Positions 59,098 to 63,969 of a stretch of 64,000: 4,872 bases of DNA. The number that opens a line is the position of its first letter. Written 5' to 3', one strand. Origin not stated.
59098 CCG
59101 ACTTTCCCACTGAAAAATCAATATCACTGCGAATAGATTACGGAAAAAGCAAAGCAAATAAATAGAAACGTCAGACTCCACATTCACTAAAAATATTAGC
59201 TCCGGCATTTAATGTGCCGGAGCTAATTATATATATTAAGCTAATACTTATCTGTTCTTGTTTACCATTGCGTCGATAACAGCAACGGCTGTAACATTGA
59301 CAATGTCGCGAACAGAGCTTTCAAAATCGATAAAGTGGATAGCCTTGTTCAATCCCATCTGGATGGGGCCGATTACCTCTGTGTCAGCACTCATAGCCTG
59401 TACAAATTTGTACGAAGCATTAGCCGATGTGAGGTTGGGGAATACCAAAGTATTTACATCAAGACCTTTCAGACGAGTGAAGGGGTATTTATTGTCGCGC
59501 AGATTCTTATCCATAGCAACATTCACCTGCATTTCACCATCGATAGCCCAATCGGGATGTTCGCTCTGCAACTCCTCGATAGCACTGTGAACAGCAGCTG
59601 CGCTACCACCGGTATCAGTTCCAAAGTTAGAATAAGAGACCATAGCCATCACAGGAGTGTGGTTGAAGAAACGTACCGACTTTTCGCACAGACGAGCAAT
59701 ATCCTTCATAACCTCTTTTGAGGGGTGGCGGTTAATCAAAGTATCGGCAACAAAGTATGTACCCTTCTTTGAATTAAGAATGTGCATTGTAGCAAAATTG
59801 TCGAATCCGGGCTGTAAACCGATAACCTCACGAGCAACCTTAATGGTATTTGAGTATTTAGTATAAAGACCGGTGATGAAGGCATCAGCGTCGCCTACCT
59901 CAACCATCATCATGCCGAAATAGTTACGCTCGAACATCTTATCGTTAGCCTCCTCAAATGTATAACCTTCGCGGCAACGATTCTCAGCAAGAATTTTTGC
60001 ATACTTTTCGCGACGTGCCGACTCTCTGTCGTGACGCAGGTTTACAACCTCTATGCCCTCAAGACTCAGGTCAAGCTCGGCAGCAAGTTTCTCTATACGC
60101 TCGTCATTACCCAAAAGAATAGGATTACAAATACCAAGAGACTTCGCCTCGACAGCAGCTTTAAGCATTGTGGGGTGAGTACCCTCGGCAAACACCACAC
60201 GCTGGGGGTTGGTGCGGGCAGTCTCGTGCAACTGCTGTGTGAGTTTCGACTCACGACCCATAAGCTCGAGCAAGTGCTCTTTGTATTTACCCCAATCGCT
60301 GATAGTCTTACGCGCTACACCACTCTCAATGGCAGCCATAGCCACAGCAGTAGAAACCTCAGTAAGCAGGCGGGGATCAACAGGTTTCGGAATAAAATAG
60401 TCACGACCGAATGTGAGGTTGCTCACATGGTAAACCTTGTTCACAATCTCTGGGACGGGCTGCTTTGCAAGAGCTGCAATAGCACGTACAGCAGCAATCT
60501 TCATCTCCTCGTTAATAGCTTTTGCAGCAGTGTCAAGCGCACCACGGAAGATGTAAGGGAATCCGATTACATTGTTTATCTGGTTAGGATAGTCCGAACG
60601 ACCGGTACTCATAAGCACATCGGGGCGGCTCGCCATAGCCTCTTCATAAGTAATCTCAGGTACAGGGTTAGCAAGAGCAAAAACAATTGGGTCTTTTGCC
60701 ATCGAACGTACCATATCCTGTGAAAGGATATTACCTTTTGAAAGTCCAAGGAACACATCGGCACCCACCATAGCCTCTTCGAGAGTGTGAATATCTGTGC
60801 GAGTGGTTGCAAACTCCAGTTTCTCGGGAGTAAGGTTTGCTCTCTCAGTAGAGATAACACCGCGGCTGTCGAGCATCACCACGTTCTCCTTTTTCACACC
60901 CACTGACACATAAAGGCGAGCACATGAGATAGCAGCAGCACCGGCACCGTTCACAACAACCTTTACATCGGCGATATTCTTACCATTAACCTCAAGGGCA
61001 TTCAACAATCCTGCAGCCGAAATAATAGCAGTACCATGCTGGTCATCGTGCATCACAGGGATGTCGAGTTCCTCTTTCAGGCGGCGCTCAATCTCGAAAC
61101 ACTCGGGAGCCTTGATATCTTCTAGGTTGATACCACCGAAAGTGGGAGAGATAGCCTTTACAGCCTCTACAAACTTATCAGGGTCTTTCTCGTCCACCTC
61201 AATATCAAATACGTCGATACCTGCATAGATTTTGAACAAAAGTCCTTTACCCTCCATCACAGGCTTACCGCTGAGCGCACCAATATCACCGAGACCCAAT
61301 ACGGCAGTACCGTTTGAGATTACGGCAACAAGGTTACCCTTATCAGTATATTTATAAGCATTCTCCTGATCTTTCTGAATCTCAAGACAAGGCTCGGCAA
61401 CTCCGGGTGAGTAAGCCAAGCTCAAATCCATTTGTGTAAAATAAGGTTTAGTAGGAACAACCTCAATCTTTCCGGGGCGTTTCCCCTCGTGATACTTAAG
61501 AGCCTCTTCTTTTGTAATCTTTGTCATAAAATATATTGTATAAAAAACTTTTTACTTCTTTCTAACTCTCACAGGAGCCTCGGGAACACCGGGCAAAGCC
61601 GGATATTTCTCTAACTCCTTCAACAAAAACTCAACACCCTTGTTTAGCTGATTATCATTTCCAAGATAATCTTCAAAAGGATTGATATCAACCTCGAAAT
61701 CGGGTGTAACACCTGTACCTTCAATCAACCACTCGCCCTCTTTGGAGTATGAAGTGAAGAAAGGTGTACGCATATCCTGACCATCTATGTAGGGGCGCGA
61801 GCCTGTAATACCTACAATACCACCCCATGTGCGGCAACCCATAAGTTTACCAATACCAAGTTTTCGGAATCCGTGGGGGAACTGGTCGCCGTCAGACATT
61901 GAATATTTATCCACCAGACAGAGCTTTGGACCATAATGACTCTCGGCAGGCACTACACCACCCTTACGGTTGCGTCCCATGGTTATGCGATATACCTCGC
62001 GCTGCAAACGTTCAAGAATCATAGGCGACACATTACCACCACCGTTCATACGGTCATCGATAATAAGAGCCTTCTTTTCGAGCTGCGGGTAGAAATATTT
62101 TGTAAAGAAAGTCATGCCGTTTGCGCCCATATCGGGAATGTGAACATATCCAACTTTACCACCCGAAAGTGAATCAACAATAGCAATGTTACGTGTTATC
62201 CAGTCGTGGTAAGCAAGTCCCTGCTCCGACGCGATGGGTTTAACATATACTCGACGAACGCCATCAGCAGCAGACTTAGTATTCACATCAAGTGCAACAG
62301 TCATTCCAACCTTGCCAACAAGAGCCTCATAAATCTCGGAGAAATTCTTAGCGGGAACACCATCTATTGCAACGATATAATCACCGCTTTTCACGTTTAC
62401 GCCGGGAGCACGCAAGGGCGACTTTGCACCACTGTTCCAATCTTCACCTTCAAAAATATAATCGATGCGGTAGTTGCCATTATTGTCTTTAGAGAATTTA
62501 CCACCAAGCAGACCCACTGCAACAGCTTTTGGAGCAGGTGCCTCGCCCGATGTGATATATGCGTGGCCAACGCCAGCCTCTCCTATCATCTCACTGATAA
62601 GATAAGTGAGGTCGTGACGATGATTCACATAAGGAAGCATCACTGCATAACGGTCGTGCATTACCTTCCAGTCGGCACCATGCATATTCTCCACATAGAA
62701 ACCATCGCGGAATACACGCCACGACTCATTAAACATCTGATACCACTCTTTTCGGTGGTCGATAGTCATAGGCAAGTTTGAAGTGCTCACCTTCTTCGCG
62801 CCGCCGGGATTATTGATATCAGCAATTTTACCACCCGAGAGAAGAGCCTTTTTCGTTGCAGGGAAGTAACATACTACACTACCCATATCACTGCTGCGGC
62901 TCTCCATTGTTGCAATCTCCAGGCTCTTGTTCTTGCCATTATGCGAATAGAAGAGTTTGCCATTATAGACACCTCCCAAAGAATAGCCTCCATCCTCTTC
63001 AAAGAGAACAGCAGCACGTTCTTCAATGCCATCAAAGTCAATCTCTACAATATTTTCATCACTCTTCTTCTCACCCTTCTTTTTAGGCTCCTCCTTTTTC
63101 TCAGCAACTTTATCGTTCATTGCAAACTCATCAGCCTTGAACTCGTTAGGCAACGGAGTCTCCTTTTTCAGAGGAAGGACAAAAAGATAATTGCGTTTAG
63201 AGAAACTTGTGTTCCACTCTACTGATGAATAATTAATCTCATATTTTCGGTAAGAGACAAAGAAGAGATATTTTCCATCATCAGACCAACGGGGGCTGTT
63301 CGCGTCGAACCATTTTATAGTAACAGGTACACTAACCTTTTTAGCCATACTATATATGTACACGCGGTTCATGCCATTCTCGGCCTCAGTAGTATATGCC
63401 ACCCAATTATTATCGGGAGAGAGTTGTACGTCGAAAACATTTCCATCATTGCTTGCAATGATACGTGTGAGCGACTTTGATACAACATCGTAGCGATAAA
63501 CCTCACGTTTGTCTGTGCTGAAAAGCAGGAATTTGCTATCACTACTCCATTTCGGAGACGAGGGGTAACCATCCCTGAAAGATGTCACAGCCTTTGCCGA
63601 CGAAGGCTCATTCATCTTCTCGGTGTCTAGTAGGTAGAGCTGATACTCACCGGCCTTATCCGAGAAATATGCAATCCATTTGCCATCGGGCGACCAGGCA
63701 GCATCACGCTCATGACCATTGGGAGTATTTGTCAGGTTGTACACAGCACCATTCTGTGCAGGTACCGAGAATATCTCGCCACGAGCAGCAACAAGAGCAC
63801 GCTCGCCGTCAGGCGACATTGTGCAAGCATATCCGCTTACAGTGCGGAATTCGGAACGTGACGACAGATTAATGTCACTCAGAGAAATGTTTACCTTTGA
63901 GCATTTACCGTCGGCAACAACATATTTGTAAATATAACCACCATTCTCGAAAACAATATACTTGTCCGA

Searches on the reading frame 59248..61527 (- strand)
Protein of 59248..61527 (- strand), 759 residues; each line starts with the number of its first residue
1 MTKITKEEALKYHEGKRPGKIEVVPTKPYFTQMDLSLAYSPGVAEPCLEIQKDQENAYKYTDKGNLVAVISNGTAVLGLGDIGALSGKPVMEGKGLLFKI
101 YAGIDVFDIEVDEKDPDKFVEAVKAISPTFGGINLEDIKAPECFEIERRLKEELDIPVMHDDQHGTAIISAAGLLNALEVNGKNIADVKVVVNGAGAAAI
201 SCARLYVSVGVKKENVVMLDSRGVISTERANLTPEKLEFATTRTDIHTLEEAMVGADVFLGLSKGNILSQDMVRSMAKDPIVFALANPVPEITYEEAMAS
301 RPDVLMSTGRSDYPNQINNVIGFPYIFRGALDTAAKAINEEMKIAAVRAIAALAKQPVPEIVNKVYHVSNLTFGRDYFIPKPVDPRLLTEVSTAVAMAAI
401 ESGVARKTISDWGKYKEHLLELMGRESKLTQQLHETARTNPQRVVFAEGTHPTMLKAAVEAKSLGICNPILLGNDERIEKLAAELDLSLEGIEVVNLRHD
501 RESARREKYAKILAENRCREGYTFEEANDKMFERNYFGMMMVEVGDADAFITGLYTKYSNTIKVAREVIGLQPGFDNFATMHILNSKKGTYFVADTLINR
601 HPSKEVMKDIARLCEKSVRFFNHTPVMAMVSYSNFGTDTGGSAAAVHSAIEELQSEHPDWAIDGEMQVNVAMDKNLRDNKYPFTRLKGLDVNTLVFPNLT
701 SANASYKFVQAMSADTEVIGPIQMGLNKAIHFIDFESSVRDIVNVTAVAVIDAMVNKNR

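Call 84: search_protein_families(library=pfam, proteins=[window:59248-61527:-], max_evalue=0.0001)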
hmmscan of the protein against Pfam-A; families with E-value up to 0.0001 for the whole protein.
window:59248-61527:- (759 aa): 3 families
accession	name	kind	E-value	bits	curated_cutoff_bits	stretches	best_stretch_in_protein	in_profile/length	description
PF01515.24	PTA_PTB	-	3.9e-79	266.8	24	1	429-750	2-319/319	Phosphate acetyl/butaryl transferase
PF00390.24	malic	-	3e-32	112.4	23.1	1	19-151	2-182/182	Malic enzyme, N-terminal domain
PF03949.21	Malic_M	-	3.5e-23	82.7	23.5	1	165-358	3-229/258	Malic enzyme, NAD binding domain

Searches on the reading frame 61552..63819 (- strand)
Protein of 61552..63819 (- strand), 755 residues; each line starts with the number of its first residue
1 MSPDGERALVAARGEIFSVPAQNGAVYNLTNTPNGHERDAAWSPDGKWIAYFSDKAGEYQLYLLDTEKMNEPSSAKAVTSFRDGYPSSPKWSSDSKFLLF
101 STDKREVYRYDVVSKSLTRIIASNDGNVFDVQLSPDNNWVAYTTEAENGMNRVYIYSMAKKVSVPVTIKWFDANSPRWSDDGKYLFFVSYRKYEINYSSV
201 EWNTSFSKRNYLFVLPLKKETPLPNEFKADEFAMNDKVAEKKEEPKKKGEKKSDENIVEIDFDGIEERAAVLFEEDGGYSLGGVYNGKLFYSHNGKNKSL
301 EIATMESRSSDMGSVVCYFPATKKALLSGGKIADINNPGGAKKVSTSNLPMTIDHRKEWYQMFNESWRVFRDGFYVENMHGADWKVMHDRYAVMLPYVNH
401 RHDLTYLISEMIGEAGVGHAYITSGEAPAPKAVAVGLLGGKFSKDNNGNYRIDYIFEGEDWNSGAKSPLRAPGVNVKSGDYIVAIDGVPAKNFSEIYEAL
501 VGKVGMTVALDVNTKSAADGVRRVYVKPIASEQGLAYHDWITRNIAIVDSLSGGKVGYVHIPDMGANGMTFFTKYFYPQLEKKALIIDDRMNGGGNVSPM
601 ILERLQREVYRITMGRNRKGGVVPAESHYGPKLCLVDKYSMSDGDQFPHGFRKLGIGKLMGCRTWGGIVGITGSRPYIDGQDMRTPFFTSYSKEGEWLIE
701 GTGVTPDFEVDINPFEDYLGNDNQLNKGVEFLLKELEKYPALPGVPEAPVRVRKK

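Call 84: search_protein_families(library=pfam, proteins=[window:61552-63819:-], max_evalue=0.0001)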
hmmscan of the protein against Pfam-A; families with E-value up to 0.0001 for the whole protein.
window:61552-63819:- (755 aa): 7 families
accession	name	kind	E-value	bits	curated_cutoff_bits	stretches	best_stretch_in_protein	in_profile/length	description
PF14685.13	PDZ_Tricorn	-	1.1e-22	80.2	25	1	436-526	1-88/88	Tricorn protease PDZ domain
PF14684.11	Tricorn_C1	-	7e-21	74.3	24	1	356-413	2-59/59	Tricorn protease C1 domain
PF03572.23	Peptidase_S41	-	6.5e-20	71.8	24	1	555-710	1-165/165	Peptidase family S41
PF07676.18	PD40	-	5.6e-18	64.8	20.9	1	29-62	4-37/38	WD40-like Beta Propeller Repeat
PF25174.1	Beta-prop_THOC3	-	2.3e-07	30.5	305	1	35-190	89-233/272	THOC3 beta-propeller domain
PF02897.21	Peptidase_S9_N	-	5e-07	29.3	24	0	128-194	126-194/414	Prolyl oligopeptidase, N-terminal beta-propeller domain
PF00930.27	DPPIV_N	-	3.7e-05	23.1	22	0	12-54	21-62/354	Dipeptidyl peptidase IV (DPP IV) N-terminal region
